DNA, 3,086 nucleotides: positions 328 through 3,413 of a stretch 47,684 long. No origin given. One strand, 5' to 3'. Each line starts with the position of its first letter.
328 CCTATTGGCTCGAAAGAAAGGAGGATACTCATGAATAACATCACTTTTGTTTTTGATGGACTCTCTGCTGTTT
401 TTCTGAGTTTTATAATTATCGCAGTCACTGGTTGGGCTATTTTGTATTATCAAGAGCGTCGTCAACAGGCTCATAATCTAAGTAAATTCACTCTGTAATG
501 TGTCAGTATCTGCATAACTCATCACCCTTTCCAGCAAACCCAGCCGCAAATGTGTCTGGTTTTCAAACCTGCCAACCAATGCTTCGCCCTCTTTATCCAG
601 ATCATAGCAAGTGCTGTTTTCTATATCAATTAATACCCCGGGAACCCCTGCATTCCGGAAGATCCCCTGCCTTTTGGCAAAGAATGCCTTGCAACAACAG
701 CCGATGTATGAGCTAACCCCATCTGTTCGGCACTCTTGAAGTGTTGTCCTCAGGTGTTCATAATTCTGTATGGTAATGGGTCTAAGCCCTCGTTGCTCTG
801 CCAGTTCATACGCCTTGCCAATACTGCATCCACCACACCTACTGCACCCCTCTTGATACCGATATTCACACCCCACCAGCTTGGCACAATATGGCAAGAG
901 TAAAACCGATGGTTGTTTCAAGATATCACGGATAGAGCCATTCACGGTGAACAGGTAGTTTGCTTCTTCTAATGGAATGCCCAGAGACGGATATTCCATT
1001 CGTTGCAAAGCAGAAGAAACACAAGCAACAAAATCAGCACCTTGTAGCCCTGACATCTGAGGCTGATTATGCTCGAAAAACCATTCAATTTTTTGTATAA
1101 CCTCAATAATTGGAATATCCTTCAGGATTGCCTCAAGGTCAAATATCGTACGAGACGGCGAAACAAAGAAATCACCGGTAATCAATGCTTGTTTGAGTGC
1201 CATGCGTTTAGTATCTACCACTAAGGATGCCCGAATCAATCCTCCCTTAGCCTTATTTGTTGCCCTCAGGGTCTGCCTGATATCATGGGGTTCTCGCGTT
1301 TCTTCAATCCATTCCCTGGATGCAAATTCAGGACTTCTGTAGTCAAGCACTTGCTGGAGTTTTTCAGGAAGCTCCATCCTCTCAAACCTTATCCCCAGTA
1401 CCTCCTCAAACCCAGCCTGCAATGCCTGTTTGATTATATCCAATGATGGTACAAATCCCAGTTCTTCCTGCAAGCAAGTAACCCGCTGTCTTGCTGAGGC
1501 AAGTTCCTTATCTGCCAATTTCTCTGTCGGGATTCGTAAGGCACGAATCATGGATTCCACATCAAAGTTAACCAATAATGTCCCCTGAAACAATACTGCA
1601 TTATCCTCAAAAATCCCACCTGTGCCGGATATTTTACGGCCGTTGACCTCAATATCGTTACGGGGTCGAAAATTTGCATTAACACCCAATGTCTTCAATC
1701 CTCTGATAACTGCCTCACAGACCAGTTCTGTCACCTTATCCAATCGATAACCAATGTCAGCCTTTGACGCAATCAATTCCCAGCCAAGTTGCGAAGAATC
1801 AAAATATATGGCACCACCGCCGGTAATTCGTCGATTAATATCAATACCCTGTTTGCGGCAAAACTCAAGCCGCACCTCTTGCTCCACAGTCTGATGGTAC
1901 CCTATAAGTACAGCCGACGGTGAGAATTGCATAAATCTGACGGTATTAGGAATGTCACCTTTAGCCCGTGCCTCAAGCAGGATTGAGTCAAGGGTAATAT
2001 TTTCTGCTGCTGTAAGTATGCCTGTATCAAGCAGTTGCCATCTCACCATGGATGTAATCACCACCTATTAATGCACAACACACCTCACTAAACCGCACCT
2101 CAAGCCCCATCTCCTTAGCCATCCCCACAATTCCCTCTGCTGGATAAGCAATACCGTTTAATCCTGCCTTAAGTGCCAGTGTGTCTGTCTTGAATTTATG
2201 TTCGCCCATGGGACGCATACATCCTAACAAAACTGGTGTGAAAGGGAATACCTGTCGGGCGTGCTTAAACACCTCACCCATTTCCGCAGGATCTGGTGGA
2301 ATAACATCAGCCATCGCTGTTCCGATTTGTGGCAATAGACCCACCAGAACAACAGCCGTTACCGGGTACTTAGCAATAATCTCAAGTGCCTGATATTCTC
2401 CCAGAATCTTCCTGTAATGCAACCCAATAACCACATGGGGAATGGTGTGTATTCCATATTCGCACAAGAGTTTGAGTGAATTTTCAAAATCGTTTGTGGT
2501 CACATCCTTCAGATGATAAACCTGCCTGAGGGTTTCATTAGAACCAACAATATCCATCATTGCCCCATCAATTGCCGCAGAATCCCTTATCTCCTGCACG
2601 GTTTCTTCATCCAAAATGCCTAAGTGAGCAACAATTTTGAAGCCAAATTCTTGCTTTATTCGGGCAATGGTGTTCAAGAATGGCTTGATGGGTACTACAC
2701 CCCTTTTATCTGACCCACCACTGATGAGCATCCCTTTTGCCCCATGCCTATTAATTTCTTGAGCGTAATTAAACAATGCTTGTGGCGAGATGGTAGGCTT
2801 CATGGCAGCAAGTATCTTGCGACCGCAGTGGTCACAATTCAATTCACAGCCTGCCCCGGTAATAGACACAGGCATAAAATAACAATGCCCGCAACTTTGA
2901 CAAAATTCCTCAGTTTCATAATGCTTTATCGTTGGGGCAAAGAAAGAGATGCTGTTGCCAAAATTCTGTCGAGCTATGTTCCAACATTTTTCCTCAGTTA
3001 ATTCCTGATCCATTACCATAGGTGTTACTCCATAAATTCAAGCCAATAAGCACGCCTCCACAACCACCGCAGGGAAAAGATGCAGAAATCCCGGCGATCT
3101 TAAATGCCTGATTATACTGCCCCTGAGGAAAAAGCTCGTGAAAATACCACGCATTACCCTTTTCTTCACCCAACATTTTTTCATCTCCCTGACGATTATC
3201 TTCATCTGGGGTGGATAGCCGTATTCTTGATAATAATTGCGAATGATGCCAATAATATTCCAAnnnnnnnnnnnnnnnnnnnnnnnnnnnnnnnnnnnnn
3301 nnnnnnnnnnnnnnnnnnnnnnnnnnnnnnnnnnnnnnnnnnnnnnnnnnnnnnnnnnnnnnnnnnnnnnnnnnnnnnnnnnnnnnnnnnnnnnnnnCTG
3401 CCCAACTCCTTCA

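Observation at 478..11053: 17-gene one-strand cluster joining a lipoyl-carrier protein, private lipoylation genes, a membrane-anchored HdrD-like enzyme and an expanded TusA/DsrE/DsrC relay: candidate undescribed lipoate-dependent, possibly quinone-coupled sulfur-transfer system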

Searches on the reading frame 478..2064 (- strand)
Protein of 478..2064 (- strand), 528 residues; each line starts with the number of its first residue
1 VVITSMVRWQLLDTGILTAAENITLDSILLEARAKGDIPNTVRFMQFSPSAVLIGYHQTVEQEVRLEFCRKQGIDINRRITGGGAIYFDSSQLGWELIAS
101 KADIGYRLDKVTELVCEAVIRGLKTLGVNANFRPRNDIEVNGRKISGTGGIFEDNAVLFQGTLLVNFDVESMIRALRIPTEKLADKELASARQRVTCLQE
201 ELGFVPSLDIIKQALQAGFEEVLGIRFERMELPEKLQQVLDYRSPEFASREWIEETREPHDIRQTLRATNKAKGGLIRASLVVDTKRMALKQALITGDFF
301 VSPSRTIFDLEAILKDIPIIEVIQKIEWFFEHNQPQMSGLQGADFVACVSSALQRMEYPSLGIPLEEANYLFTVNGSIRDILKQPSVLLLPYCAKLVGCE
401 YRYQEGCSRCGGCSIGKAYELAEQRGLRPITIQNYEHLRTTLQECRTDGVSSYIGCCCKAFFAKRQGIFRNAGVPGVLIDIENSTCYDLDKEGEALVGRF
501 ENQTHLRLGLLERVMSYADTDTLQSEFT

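Call 3: search_protein_families(library=pfam, proteins=[window:478-2064:-], max_evalue=0.01)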
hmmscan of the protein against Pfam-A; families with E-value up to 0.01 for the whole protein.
window:478-2064:- (528 aa): 3 families
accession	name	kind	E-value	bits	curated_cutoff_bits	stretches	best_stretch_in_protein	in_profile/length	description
PF21948.1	LplA-B_cat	-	2.4e-49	168.5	27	1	19-219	2-199/200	Lipoyl protein ligase A/B catalytic domain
PF01976.22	DUF116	-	1.6e-10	41.1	25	1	379-488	34-143/155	Protein of unknown function DUF116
PF03099.24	BPL_LplA_LipB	-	0.0015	18.9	21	1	58-168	10-133/133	Biotin/lipoate A/B protein ligase family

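Call 19: search_protein_families(library=ncbifam, proteins=[window:478-2064:-], max_evalue=0.001)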
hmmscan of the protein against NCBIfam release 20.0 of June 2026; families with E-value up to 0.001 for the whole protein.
window:478-2064:- (528 aa): 5 families
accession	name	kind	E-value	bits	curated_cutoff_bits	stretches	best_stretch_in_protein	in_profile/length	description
TIGR00545.2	lipoyltrans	equivalog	2.3e-45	155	280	1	19-319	11-297/328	lipoate--protein ligase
NF053751.1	LplAB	exception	1.9e-39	135.7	550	1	8-254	99-345/348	lipoate-protein ligase LplAB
NF053790.1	LplA_LipA_fuse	exception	2e-34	119.1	800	1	50-317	42-292/606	bifunctional lipoate--protein ligase/lipoyl synthase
NF053750.1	LplA_large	exception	4.6e-32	111.4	480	1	23-201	14-195/248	lipoate-protein ligase large subunit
NF053749.1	LplB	equivalog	1.6e-11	44.3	65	1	271-353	4-86/86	lipoate-protein ligase small subunit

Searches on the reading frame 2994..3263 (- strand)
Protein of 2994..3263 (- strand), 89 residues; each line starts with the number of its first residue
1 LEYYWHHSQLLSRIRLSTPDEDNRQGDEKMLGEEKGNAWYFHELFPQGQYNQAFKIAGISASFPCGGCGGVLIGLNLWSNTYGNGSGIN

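Call 3: search_protein_families(library=pfam, proteins=[window:2994-3263:-], max_evalue=0.01)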
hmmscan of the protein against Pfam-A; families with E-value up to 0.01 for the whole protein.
window:2994-3263:- (89 aa): 1 family
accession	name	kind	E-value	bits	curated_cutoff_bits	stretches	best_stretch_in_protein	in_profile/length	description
PF04358.19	DsrC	-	0.00016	22.5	24.9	1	29-60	70-101/107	DsrC like protein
